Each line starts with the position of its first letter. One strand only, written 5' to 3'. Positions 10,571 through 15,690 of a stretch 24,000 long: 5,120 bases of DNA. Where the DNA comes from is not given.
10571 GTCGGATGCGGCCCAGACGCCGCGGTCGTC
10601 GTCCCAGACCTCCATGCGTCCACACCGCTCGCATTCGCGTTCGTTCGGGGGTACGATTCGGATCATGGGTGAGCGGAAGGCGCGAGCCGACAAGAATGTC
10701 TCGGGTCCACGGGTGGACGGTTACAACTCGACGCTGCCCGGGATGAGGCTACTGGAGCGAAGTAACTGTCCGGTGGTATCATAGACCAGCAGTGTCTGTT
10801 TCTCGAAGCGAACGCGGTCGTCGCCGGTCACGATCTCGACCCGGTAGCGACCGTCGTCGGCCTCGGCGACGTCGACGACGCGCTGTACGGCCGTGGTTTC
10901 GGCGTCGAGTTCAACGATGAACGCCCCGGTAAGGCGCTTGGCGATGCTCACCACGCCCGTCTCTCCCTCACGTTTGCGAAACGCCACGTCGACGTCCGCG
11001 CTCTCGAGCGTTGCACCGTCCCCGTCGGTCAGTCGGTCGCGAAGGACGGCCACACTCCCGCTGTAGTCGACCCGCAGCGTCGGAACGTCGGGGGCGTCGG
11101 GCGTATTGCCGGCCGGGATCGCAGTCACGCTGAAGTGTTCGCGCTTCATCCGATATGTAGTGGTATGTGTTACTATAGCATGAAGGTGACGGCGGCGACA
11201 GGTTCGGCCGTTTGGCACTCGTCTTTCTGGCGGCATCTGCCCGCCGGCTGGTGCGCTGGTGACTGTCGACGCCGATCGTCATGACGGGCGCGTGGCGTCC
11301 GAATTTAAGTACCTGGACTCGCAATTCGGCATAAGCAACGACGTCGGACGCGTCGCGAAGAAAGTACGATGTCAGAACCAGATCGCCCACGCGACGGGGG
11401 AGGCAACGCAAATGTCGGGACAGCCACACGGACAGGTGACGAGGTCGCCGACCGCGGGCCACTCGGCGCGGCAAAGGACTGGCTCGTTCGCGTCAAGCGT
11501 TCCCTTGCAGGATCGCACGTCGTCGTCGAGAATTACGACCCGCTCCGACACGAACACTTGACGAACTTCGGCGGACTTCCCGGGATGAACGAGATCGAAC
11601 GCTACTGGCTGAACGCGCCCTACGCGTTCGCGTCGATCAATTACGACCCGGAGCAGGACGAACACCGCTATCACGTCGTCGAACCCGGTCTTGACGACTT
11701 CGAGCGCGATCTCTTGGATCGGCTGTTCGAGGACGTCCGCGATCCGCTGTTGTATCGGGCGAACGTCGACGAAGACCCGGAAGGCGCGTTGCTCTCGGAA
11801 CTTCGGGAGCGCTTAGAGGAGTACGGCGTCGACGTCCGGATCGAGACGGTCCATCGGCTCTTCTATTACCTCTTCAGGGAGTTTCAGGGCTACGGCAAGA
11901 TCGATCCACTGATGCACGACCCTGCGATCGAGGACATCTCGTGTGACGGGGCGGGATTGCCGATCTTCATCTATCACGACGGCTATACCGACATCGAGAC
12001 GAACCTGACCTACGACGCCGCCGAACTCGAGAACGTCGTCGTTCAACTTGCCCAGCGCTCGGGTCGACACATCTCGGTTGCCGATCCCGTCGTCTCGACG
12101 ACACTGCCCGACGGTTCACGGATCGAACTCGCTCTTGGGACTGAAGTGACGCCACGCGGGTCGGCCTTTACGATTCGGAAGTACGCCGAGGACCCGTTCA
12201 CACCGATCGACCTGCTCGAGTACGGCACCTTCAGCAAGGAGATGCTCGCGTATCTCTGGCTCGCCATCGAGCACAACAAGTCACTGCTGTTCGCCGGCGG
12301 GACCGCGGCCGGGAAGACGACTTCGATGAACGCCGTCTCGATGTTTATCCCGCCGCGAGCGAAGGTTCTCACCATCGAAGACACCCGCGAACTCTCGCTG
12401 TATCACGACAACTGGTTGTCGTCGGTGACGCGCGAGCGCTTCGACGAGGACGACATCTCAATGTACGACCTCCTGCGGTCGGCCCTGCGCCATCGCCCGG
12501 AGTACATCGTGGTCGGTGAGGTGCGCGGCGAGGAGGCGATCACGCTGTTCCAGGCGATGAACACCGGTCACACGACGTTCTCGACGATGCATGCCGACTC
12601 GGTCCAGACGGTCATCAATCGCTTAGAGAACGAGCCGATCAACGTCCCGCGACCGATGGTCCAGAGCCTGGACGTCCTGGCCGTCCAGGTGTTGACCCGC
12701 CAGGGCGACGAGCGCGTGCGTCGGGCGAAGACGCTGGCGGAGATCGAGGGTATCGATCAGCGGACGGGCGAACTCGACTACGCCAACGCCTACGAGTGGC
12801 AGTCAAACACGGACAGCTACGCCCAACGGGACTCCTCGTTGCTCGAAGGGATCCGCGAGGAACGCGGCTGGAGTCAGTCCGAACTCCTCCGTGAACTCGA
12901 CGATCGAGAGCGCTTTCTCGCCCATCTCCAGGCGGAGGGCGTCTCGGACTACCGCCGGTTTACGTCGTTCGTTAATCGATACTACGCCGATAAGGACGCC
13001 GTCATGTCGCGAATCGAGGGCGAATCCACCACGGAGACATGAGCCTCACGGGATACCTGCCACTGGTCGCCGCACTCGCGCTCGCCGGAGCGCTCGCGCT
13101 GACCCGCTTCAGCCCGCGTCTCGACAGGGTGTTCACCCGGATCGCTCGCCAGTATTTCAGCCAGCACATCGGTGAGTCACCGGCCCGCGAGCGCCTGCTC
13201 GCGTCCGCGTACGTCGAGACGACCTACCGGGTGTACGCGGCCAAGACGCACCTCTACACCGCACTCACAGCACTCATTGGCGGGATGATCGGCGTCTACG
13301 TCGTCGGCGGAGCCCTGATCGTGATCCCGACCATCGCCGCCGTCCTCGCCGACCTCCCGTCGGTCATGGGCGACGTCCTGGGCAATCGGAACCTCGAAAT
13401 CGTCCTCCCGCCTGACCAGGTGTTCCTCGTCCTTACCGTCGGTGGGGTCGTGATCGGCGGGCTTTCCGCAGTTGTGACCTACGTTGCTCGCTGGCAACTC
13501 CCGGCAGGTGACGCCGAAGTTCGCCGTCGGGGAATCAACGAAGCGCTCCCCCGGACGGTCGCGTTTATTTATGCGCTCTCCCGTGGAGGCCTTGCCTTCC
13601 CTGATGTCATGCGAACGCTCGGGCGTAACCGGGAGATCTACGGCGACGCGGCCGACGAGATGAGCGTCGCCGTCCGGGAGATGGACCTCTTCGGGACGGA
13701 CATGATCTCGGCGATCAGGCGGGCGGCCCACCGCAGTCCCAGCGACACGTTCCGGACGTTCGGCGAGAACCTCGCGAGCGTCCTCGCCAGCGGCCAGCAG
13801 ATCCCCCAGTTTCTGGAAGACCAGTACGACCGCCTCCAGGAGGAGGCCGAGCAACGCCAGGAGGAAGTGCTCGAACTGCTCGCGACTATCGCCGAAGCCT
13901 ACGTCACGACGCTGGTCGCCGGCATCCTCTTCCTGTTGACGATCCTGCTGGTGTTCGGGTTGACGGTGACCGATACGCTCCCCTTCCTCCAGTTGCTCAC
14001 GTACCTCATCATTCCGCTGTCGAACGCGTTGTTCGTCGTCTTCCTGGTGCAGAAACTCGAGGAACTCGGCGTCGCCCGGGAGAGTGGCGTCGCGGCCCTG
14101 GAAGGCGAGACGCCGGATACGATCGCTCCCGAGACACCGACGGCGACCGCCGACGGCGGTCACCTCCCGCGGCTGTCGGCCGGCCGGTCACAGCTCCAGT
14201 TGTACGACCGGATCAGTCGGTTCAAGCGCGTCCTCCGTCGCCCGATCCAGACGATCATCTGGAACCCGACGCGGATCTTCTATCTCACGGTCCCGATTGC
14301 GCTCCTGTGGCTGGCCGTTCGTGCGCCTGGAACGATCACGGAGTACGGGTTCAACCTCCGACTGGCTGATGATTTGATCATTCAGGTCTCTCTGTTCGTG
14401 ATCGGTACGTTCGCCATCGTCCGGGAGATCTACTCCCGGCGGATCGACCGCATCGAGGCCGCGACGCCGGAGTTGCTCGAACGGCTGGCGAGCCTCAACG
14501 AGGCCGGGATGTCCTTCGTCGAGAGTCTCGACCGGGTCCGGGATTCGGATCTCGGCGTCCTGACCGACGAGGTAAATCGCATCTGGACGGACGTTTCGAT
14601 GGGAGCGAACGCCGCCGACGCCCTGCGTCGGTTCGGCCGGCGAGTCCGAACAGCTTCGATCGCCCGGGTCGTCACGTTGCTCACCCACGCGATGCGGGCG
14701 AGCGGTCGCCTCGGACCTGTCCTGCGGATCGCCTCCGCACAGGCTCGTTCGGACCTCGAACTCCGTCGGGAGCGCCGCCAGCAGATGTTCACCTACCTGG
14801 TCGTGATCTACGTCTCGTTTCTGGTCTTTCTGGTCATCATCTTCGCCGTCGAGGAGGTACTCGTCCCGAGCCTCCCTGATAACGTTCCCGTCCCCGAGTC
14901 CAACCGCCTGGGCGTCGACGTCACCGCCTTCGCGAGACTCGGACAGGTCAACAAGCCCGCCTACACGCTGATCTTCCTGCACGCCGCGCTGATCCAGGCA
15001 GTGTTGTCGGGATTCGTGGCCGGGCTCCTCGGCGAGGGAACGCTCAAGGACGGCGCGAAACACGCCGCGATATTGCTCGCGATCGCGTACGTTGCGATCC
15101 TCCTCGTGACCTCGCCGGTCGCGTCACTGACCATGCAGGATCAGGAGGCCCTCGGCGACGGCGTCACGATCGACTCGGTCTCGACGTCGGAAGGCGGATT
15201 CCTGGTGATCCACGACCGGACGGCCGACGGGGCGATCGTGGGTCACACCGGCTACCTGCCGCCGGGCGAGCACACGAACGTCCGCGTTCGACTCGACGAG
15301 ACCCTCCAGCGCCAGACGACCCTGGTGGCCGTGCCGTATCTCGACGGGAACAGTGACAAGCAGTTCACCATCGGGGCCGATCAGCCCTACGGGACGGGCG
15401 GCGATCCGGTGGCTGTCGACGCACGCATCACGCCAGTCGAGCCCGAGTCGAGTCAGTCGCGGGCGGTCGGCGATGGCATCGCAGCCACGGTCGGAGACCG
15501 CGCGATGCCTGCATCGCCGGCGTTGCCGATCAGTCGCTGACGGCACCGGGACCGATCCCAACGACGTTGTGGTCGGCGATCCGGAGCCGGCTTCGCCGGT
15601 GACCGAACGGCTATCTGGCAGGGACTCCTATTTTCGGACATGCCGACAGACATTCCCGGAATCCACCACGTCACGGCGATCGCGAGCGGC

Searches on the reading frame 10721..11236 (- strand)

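Call 50: search_protein_families(library=pfam, proteins=[window:10721-11236:-])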
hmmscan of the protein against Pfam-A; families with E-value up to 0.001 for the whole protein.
window:10721-11236:- (171 aa): 1 family
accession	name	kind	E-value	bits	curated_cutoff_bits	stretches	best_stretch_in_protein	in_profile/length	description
PF19106.5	DUF5793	-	2.7e-39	135.3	25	1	30-171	1-157/157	Family of unknown function (DUF5793)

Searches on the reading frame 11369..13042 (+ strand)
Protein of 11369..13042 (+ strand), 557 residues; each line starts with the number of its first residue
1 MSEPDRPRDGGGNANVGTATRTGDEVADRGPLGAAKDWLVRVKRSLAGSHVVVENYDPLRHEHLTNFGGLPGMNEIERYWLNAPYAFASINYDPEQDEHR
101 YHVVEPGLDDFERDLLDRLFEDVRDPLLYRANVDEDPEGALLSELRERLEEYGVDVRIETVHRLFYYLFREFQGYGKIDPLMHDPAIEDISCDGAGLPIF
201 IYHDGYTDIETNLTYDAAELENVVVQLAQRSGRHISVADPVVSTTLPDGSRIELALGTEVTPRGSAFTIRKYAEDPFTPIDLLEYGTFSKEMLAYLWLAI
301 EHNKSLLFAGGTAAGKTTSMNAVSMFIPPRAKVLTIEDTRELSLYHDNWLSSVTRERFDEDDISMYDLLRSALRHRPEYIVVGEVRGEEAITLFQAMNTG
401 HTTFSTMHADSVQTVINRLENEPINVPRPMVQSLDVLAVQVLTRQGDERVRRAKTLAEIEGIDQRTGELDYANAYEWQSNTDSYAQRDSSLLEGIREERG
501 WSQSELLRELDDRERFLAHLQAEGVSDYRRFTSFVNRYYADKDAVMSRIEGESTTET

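Call 7: search_protein_families(library=pfam, proteins=[window:11369-13042:+])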
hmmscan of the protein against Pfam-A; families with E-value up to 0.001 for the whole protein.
window:11369-13042:+ (557 aa): 3 families
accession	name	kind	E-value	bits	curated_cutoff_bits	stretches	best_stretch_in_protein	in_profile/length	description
PF00437.27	T2SSE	-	1.8e-35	122.8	24.9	1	234-452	65-287/370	Type II/IV secretion system protein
PF23989.1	PilB3_C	-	8.5e-23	80.8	27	1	480-552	1-73/83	PilB3-like, C-terminal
PF23990.1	PilB3_N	-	1.8e-09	38.1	27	1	37-106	32-100/101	PilB3-like, N-terminal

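Call 8: search_protein_families(library=ncbifam, proteins=[window:11369-13042:+])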
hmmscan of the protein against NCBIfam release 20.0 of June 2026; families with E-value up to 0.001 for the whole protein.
window:11369-13042:+ (557 aa): 18 families
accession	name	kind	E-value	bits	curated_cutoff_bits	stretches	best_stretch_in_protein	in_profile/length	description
NF058587.1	archaellum_moto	equivalog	2.2e-114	383.1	550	1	142-539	114-518/527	archaellum flagellar ATPase motor FlaI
NF053672.1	bindosome_BasE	exception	6.9e-65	219.7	1000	1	74-543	39-512/512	bindosome assembly system ATPase subunit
TIGR03819.1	heli_sec_ATPase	hypoth_equivalog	5.7e-45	154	373.15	1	160-420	37-298/340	TadA family conjugal transfer-associated ATPase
TIGR02782.1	TrbB_P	equivalog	1.4e-39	136.2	304.55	1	210-464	44-298/303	P-type conjugative transfer ATPase TrbB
TIGR02788.1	VirB11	equivalog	2.9e-39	134.9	249.95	1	185-420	5-263/308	P-type DNA transfer ATPase VirB11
NF010475.0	PRK13900.1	equivalog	5.3e-31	107.9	389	1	289-419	146-279/333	type IV secretion system ATPase VirB11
NF010469.0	PRK13894.1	subfamily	2.8e-30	105.8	508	1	216-421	63-266/320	conjugal transfer ATPase TrbB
NF010407.0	PRK13833.1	subfamily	1.2e-27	97.3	499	1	213-464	55-305/323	conjugal transfer protein TrbB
NF010425.0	PRK13851.1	equivalog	6.7e-21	74.5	461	2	291-414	150-276/344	type IV secretion system protein VirB11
NF041000.1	ATPase_ComGA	equivalog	7.8e-21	74.3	300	1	300-442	124-264/267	competence type IV pilus ATPase ComGA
TIGR01420.1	pilT_fam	subfamily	2.4e-17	63.2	319.1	1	302-420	121-240/343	PilT/PilU family type 4a pilus ATPase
TIGR02525.1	plasmid_TraJ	equivalog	1.7e-14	53.6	368.3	1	307-447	153-302/372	plasmid transfer ATPase TraJ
TIGR02538.1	type_IV_pilB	equivalog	4.5e-13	48.7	675.65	1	288-449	300-458/564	type IV-A pilus assembly ATPase PilB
TIGR02533.1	type_II_gspE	equivalog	5.4e-13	48.4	630.25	1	288-463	227-401/486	type II secretion system ATPase GspE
NF053534.1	T4PilAsmATPsTfpB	equivalog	2.5e-12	46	850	1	239-444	273-473/584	type IV pilus assembly ATPase TfpB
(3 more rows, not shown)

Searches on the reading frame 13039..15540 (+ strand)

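Call 7: search_protein_families(library=pfam, proteins=[window:13039-15540:+])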
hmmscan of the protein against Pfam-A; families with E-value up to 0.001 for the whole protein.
window:13039-15540:+ (833 aa): 2 families
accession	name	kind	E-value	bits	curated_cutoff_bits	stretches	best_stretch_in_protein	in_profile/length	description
PF00482.28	T2SSF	-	6.9e-33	113.7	25.2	2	480-603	2-122/125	Type II secretion system (T2SS), protein F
PF23951.1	DUF7282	-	1.5e-28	99.6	27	1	695-798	1-112/112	Domain of unknown function (DUF7282)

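Call 8: search_protein_families(library=ncbifam, proteins=[window:13039-15540:+])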
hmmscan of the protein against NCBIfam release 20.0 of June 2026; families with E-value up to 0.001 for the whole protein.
window:13039-15540:+ (833 aa): 4 families
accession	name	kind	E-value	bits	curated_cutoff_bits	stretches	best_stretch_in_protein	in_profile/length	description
NF004704.2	PRK06041.1-2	equivalog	3.5e-28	98.6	550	2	144-335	53-242/555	archaellar assembly protein ArlJ/FlaJ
NF004705.1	PRK06041.1-3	equivalog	2e-21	76.5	400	2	447-691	221-455/465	archaellar assembly protein ArlJ/FlaJ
NF046075.1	UpsF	equivalog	5.3e-13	48.6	400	2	161-338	80-247/484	membrane pilin protein UpsF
NF004703.2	PRK06041.1-1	equivalog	3.3e-10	38.9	570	1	446-602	257-414/525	archaellar assembly protein ArlJ/FlaJ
